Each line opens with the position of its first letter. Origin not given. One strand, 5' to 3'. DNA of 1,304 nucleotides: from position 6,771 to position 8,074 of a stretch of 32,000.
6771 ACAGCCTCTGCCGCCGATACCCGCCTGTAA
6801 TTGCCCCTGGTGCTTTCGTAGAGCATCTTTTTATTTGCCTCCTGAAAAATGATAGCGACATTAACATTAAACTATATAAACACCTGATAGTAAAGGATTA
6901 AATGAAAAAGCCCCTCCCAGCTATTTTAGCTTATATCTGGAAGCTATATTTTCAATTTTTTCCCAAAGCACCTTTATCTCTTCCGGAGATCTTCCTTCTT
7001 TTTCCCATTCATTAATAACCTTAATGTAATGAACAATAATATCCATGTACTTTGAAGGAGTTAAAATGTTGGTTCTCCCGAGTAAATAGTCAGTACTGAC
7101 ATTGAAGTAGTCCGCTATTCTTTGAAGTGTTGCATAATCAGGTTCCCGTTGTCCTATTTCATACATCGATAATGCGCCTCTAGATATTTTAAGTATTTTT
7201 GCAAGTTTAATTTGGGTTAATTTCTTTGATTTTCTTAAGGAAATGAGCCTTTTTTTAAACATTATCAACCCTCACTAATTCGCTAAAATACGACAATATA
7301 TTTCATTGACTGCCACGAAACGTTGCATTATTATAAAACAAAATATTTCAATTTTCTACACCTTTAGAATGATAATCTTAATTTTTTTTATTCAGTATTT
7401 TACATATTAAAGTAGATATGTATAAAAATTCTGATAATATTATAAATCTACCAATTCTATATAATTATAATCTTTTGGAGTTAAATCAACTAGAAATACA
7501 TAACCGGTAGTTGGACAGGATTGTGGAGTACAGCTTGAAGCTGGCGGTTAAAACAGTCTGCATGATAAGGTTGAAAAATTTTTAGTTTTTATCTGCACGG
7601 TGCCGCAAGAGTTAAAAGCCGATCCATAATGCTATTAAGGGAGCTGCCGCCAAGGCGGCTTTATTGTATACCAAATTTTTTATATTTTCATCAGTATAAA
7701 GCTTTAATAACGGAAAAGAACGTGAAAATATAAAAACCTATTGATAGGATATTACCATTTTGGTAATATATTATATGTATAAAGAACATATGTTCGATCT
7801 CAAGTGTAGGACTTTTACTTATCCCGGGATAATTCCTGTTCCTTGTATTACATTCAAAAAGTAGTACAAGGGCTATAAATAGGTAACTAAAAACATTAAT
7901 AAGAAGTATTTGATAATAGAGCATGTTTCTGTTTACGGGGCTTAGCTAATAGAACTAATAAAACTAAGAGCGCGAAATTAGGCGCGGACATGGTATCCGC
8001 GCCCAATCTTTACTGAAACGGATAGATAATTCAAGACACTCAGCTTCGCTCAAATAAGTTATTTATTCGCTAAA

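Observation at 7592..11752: Four-copy ~80-nt element: conserved box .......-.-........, exactly 17 nt, -10-like hexamer, covarying hairpin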

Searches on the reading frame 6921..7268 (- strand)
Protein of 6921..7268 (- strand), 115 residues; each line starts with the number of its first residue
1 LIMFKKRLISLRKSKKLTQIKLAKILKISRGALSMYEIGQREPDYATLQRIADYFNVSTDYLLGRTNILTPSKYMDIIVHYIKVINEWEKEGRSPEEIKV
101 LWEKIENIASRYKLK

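Call 6: search_protein_families(library=pfam, proteins=[window:6921-7268:-], max_evalue=0.01)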
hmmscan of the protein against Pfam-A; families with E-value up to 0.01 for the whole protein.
window:6921-7268:- (115 aa): 6 families
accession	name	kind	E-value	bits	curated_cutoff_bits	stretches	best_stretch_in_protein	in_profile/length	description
PF01381.28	HTH_3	-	4.2e-16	59.2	23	1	10-62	3-55/55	Helix-turn-helix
PF12844.13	HTH_19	-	2.4e-13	50.2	30.2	1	6-65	2-61/64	Helix-turn-helix domain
PF13560.12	HTH_31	-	1.1e-06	29.3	27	1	8-60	6-59/64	Helix-turn-helix domain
PF04545.22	Sigma70_r4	-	0.00063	19.6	24.1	0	6-32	10-36/50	Sigma-70, region 4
PF13443.12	HTH_26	-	0.0017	19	22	1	7-58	1-53/63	Cro/C1-type HTH DNA-binding domain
PF08279.18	HTH_11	-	0.0029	17.9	25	0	11-32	9-31/55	HTH domain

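Call 7: search_protein_families(library=phrogs, proteins=[window:6921-7268:-], max_evalue=0.001)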
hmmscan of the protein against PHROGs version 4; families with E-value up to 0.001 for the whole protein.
window:6921-7268:- (115 aa): 17 families
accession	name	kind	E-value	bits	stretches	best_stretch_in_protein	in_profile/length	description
phrog_8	-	transcription regulation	2.7e-28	100.4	1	1-111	74-207/346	transcriptional regulator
phrog_3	-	transcription regulation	4.9e-13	50.6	1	1-96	86-184/430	transcriptional repressor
phrog_2967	-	transcription regulation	1.2e-12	48.9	1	4-65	11-72/225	transcriptional regulator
phrog_4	-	transcription regulation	8.7e-12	45.7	1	3-72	136-201/400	transcriptional repressor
phrog_2439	-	transcription regulation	2.1e-11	44.3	1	6-71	10-75/367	transcriptional regulator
phrog_1994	-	DNA, RNA and nucleotide metabolism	3.9e-10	40.9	1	6-105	2-95/170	DNA binding protein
phrog_5823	-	transcription regulation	1.6e-08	35.1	1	6-68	9-72/404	transcriptional regulator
phrog_34939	-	unknown function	4.5e-08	34.1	1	5-72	11-79/280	-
phrog_2328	-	transcription regulation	5.3e-08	33.7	1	4-64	16-76/128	transcriptional repressor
phrog_7241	-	transcription regulation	1.4e-07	32.6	1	8-63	66-121/122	transcriptional regulator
phrog_2104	-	unknown function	5e-07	30.9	1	6-51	42-87/103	-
phrog_1373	-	transcription regulation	6.2e-07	30.5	1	8-79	68-139/166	transcriptional regulator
phrog_147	-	transcription regulation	1.2e-05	26.6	1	2-55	3-59/100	transcriptional regulator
phrog_18248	-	transcription regulation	3.6e-05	24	1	8-64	7-61/264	transcriptional regulator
phrog_3037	-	transcription regulation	0.00036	21.4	1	2-64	25-76/189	transcriptional repressor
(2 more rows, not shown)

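Call 9: search_protein_families(library=ncbifam, proteins=[window:6921-7268:-], max_evalue=1)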
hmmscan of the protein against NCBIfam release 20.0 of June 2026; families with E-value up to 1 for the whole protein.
window:6921-7268:- (115 aa): 17 families
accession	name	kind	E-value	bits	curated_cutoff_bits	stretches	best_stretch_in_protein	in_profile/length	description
NF041951.1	phage_RstR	subfamily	9.3e-21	74.1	80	1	3-91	2-90/108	RstR family transcriptional repressor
NF041575.1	antitoxPezA_Strep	equivalog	2e-10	40.8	290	1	4-87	2-84/158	type II toxin-antitoxin system antitoxin PezA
NF007257.0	PRK09706.1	subfamily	4.4e-07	29.8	101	1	3-63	5-65/135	transcriptional repressor DicA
NF052239.1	antitox_spr1629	equivalog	1.6e-06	27.5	335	1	6-91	5-91/377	spr1629 family repressor/antitoxin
NF038139.1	Reg_Aceta_RamB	equivalog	0.00028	19.6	700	1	6-62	5-61/465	acetate metabolism transcriptional regulator RamB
NF003162.0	PRK04140.1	equivalog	0.0003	19.9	263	1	7-58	130-181/317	transcriptional regulator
TIGR03830.1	CxxCG_CxxCG_HTH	subfamily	0.00039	20.2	61.8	1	6-46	68-108/127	type II TA system antitoxin MqsA family protein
NF007408.0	PRK09943.1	equivalog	0.00047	19.8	211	1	5-59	9-63/185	HTH-type transcriptional regulator PuuR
NF047948.1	male_kill_WMK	equivalog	0.00053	19.5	300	1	8-84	10-90/300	WO male-killing family protein Wmk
TIGR03070.1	couple_hipB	subfamily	0.0031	17.4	71.65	1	10-57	9-56/58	type II toxin-antitoxin system Y4mF family antitoxin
NF006015.0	PRK08154.1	subfamily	0.0052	16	204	1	6-78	33-103/314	anaerobic benzoate catabolism transcriptional regulator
NF047542.1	telomere_Tap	equivalog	0.0084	14.8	600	1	11-48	25-62/695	telomere-associated protein Tap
NF010465.0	PRK13890.1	equivalog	0.019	15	96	1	4-68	6-70/121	conjugal transfer protein TrbA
NF003055.0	PRK03975.1-2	equivalog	0.021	14.6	122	1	7-42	16-50/140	putative transcriptional regulator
TIGR00270.2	TIGR00270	equivalog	0.046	13.5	110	1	5-57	77-129/159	multiprotein bridging factor aMBF1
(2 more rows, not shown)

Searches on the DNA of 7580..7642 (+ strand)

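Call 85: build_rna_model(alignment_id=A8, structure=none)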
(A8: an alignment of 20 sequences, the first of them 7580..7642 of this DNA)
Model R1 built from alignment A8 (20 sequences, 66 columns); structure: none (sequence only).
model positions 63; base pairs 0; branch points 0; effective number of sequences 20; information 0.589 bits per position. No base pairs: searches with it score sequence only.

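Call 86: search_with_rna_model(model_id=R1, sources=[window, L001, L002, L003, L004, L005, L006, L007, L008, L010, L012, L013, L014, L015, L017, L019, L021, L022, L023, L025, L026, L035], max_evalue=1)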
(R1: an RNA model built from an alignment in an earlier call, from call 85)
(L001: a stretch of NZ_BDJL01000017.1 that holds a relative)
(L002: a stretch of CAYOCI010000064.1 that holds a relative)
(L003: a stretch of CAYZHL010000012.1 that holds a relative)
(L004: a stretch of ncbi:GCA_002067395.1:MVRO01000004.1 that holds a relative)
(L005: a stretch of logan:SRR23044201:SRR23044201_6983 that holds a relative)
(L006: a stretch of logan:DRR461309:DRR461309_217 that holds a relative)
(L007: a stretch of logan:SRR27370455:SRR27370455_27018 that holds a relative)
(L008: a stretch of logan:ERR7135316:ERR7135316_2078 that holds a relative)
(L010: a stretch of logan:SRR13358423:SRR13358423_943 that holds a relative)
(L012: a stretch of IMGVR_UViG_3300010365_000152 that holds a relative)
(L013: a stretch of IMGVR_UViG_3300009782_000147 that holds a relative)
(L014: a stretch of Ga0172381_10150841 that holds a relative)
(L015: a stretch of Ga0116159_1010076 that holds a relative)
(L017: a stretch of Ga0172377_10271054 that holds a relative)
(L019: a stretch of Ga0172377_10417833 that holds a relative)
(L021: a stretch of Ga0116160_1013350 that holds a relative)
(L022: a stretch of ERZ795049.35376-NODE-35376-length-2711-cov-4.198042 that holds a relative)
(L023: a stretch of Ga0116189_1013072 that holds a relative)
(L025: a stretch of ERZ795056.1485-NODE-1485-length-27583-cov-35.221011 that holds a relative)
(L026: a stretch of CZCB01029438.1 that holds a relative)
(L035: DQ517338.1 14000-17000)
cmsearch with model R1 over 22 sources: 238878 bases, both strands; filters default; matches with E-value up to 1: 26.
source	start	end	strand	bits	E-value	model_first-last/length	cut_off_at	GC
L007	1386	1446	+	47.1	3.6e-13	2-62/63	-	0.38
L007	2354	2413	+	46.5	5.6e-13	3-62/63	-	0.37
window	11669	11729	+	45.4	1.3e-12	2-62/63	-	0.41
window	7584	7641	+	43.7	4.3e-12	5-62/63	-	0.43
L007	2535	2594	+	42.6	9.9e-12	3-62/63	-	0.42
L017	1289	1348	+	39.5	9.7e-11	2-62/63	-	0.37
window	8970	9030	+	39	1.4e-10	2-62/63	-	0.34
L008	14267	14323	+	35.4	1.9e-09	4-60/63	-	0.33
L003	10351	10410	+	34.9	2.9e-09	3-62/63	-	0.47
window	8684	8735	+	34.6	3.5e-09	4-55/63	-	0.31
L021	3551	3608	+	31.7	3e-08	5-62/63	-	0.47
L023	3074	3131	+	31.2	4.2e-08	5-62/63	-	0.47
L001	10482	10542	+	30.5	6.9e-08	2-62/63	-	0.23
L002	2520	2577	+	30.2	9e-08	2-59/63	-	0.41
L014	1666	1725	+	29.8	1.2e-07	2-61/63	-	0.38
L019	523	581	+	29.6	1.4e-07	2-60/63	-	0.37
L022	1095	1150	+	29.4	1.6e-07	6-61/63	-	0.55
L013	286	343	+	29.1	1.9e-07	5-62/63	-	0.52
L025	3551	3608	+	29.1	1.9e-07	5-62/63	-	0.52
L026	1594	1652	+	25.1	3.8e-06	2-60/63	-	0.39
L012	318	373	+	24.9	4.3e-06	2-58/63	-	0.46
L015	593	647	+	24.4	6.2e-06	2-57/63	-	0.44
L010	10521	10574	+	23.8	9.6e-06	6-60/63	-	0.33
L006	10506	10563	+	20.3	0.00012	2-62/63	-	0.34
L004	10481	10536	+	20.3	0.00013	2-58/63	-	0.34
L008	15606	15635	-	10.6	0.15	18-47/63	-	0.4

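Call 90: search_with_rna_model(model_id=R1, sources=[L148, L149, L150], max_evalue=10, filters=off, show_alignments=4)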
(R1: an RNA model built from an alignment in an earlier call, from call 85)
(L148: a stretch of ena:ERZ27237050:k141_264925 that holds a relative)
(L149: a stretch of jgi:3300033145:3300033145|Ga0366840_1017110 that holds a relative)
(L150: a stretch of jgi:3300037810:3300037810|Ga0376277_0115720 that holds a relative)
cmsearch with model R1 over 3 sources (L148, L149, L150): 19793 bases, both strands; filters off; matches with E-value up to 10: 26.
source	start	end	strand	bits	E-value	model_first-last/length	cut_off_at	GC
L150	2407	2428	-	6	0.35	2-23/63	-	0.36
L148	3514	3544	+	5.2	0.66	30-60/63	-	0.39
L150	1747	1770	+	4.5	1.1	17-40/63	-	0.5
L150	3247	3270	+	4.1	1.4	19-43/63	-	0.67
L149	156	196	+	3.9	1.7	14-55/63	-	0.27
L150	1681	1705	+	3.6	2.1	34-58/63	-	0.36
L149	6862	6879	-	3.6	2.1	2-19/63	-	0.33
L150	738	794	+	3.5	2.2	5-61/63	-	0.21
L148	963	989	+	3.5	2.2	35-61/63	-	0.33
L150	1071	1113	+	3.5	2.3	16-59/63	-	0.19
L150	1495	1516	+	3.4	2.4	23-44/63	-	0.32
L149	2744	2771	+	2.8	3.8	4-31/63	-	0.36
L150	2289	2303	+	2.6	4.2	8-22/63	-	0.33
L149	4666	4694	+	2.6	4.2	18-49/63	-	0.52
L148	3588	3604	+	2.6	4.4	15-31/63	-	0.59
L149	6375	6391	-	2.4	5.1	4-20/63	-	0.29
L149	10240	10262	+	2.3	5.4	11-33/63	-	0.57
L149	6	34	-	2.3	5.5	29-57/63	-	0.41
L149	10926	10945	-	2.2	5.8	38-57/63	-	0.25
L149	1823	1851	+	2.2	5.9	10-37/63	-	0.28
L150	1095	1108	-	1.8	7.9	39-52/63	-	0.14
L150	1123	1137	+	1.7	8.2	18-32/63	-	0.67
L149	8199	8218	+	1.7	8.5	42-61/63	-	0.4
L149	10242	10258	-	1.6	9.2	11-27/63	-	0.65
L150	1219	1234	+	1.5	9.8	27-42/63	-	0.25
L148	1852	1867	-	1.5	10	9-24/63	-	0.5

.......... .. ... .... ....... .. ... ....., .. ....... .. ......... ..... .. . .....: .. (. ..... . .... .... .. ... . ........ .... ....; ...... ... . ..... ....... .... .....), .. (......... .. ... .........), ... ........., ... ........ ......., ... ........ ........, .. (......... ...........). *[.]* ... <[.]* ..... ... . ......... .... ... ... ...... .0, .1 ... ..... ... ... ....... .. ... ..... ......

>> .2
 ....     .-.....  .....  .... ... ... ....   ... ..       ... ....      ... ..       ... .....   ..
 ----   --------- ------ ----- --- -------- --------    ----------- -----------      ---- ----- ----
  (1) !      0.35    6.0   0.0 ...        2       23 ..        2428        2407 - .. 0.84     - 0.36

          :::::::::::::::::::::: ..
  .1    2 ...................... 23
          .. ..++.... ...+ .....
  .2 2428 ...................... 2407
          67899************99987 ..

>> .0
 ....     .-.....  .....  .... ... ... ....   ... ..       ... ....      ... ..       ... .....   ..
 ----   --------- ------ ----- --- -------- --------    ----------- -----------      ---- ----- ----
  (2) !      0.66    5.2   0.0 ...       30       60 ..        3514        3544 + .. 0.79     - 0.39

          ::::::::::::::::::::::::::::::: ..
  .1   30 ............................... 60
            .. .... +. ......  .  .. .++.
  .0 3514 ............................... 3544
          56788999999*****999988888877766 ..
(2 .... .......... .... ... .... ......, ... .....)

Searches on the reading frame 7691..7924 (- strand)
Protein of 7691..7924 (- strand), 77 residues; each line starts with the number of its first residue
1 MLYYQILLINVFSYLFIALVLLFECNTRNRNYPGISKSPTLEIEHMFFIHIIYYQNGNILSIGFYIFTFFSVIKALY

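Call 6: search_protein_families(library=pfam, proteins=[window:7691-7924:-], max_evalue=0.01)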
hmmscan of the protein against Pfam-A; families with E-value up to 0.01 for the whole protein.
window:7691-7924:- (77 aa): 0 families

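Call 7: search_protein_families(library=phrogs, proteins=[window:7691-7924:-], max_evalue=0.001)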
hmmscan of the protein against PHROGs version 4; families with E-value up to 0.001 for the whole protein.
window:7691-7924:- (77 aa): 0 families

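Call 9: search_protein_families(library=ncbifam, proteins=[window:7691-7924:-], max_evalue=1)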
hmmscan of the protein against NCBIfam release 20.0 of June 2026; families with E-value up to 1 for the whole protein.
window:7691-7924:- (77 aa): 0 families
